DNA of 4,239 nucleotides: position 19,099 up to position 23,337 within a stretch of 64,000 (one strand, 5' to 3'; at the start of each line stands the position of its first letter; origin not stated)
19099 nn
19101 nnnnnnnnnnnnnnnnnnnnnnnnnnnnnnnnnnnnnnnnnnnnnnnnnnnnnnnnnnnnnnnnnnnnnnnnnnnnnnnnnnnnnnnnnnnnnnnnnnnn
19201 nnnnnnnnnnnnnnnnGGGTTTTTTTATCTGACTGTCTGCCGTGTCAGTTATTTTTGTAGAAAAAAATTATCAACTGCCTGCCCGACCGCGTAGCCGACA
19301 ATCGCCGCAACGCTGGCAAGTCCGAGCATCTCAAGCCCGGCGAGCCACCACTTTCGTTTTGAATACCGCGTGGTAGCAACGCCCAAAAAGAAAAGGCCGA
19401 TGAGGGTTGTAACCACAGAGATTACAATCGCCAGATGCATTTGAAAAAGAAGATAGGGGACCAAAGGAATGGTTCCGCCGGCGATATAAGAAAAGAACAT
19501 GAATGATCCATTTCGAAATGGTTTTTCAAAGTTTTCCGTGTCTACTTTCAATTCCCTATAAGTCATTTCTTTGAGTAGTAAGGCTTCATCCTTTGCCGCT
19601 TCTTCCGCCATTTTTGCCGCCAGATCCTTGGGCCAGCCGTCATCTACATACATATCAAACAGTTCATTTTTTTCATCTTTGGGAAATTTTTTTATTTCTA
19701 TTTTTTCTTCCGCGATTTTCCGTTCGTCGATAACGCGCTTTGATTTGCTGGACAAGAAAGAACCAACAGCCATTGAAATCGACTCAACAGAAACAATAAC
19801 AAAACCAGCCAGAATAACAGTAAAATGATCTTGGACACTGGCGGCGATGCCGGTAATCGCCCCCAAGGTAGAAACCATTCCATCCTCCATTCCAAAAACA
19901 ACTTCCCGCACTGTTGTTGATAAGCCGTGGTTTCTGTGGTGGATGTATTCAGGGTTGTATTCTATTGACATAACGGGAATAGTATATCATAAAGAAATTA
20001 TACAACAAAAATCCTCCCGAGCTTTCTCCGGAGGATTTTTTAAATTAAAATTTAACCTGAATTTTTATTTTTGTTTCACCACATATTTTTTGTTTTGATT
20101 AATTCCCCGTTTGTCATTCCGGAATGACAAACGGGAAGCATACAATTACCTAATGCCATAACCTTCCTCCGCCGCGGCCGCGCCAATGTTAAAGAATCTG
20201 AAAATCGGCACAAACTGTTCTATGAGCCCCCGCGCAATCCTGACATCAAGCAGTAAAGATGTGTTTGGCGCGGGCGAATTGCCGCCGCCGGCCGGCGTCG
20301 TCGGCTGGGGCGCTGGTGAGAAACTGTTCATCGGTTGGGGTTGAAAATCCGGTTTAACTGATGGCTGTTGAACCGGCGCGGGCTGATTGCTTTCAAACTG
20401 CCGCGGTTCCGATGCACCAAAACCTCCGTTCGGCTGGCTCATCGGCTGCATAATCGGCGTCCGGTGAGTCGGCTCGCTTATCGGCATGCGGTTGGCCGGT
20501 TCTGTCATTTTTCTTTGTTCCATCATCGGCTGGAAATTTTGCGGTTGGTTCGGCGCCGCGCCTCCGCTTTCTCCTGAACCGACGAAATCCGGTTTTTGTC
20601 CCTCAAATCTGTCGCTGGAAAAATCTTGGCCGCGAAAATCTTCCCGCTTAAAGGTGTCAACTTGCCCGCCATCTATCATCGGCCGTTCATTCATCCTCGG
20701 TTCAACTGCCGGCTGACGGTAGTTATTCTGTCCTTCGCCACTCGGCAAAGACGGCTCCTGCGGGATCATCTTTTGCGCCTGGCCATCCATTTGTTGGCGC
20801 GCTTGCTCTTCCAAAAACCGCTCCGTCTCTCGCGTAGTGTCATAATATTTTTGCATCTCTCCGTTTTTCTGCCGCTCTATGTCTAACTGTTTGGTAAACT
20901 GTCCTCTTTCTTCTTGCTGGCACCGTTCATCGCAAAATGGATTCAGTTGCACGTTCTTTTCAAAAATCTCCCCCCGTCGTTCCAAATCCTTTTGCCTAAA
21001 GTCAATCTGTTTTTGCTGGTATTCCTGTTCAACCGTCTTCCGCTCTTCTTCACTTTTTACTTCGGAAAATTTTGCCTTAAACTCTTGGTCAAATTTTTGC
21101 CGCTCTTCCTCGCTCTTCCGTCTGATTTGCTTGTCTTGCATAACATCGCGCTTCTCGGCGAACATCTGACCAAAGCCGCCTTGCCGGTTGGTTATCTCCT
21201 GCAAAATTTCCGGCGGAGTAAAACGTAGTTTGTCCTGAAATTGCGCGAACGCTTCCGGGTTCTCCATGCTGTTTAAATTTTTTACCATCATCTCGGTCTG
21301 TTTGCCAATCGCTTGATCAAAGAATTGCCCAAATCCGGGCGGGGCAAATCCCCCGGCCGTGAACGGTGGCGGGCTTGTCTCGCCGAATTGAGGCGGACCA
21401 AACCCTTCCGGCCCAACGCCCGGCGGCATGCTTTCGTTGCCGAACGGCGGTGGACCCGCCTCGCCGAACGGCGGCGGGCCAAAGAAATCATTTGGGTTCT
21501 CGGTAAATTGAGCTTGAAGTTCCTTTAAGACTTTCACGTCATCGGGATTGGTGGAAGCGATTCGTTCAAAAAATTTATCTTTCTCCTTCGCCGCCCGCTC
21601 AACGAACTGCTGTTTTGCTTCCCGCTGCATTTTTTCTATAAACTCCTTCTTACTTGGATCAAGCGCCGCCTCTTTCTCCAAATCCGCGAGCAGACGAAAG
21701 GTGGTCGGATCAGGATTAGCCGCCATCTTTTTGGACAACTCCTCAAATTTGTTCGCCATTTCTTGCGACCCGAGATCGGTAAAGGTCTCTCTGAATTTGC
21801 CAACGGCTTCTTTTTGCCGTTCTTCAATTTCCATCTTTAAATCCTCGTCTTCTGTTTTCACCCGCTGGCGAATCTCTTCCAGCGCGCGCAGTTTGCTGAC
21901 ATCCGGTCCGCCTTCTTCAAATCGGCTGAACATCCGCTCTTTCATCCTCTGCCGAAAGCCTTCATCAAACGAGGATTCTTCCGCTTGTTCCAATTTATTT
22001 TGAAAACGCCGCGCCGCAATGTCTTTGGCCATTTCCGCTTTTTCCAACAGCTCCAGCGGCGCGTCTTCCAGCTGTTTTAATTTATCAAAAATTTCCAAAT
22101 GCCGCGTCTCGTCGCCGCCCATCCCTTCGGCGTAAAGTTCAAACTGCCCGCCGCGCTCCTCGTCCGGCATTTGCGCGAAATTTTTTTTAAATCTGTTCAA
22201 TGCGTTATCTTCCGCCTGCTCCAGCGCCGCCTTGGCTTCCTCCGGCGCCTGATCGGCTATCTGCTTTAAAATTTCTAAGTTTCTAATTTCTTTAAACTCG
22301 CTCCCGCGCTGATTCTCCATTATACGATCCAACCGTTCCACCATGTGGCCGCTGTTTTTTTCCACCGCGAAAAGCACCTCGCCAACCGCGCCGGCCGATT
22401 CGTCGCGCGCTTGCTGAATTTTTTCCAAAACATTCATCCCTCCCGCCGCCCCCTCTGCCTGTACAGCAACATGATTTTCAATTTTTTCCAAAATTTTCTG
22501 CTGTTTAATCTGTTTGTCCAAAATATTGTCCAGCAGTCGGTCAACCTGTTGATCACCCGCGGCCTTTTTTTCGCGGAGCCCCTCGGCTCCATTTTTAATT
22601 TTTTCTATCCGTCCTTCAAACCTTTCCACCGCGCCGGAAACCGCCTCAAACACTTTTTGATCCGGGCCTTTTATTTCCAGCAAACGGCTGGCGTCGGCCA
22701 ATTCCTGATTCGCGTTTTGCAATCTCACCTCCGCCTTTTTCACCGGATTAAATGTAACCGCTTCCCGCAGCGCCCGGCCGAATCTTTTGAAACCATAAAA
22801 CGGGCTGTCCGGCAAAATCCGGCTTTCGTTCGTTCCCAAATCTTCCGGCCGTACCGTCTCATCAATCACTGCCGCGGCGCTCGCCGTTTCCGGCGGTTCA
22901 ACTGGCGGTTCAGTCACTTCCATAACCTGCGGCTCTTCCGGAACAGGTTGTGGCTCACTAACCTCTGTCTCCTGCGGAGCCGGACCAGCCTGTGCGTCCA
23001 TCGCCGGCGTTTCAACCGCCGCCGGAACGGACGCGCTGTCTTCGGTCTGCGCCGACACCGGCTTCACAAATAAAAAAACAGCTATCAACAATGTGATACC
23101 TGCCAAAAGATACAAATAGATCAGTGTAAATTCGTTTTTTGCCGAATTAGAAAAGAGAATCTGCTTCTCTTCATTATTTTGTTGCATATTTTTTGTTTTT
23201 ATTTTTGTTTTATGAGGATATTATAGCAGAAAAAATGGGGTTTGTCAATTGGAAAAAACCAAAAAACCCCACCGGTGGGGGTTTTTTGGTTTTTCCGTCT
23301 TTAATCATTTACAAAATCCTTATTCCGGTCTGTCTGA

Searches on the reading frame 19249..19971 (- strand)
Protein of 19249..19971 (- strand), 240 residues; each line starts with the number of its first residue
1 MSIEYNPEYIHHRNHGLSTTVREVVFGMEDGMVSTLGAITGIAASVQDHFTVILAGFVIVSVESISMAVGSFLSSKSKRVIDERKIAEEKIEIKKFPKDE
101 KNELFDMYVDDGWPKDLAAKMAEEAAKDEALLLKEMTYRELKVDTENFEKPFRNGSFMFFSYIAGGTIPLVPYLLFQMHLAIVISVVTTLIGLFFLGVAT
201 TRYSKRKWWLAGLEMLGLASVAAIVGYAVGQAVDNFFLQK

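Call 82: search_protein_families(library=pfam, proteins=[window:19249-19971:-], max_evalue=0.00001)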
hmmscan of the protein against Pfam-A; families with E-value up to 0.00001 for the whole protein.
window:19249-19971:- (240 aa): 1 family
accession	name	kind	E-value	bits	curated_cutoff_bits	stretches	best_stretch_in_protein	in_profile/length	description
PF01988.24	VIT1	-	1e-53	182.8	28.1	1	21-231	1-214/214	VIT family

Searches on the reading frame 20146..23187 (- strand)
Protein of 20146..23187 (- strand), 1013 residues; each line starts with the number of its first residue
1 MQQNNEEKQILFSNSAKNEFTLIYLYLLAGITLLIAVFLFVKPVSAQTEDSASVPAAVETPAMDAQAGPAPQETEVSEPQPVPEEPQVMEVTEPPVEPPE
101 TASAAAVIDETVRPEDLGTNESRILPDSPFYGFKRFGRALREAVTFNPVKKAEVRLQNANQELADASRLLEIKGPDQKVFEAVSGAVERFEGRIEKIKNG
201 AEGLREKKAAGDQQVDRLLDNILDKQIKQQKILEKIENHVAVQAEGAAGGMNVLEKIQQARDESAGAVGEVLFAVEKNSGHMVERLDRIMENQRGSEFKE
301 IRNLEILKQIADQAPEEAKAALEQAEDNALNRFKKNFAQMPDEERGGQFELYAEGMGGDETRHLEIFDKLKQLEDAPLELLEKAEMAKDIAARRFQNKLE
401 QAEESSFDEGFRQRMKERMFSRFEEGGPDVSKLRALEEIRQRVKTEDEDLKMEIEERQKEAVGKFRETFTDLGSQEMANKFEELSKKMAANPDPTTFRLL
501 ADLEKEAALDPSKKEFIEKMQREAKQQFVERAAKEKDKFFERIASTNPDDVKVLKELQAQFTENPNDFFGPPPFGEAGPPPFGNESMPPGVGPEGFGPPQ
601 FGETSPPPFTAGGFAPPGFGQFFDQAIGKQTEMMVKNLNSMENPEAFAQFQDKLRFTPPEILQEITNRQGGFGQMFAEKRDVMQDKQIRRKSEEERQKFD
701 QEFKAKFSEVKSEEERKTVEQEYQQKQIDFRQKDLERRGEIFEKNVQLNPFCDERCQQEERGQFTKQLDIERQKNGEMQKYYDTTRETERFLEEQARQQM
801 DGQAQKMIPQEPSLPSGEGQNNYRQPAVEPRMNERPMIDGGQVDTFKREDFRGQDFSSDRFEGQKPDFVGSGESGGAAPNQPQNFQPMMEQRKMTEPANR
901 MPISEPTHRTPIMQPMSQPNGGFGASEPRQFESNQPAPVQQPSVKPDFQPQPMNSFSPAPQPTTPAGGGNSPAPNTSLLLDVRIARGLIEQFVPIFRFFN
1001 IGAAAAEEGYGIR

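Call 82: search_protein_families(library=pfam, proteins=[window:20146-23187:-], max_evalue=0.00001)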
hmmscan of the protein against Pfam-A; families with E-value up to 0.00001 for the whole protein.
window:20146-23187:- (1013 aa): 1 family
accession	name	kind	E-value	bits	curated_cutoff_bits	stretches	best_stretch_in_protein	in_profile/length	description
PF18915.5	DUF5667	-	1.2e-11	45.3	27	1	124-241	2-97/99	Domain of unknown function (DUF5667)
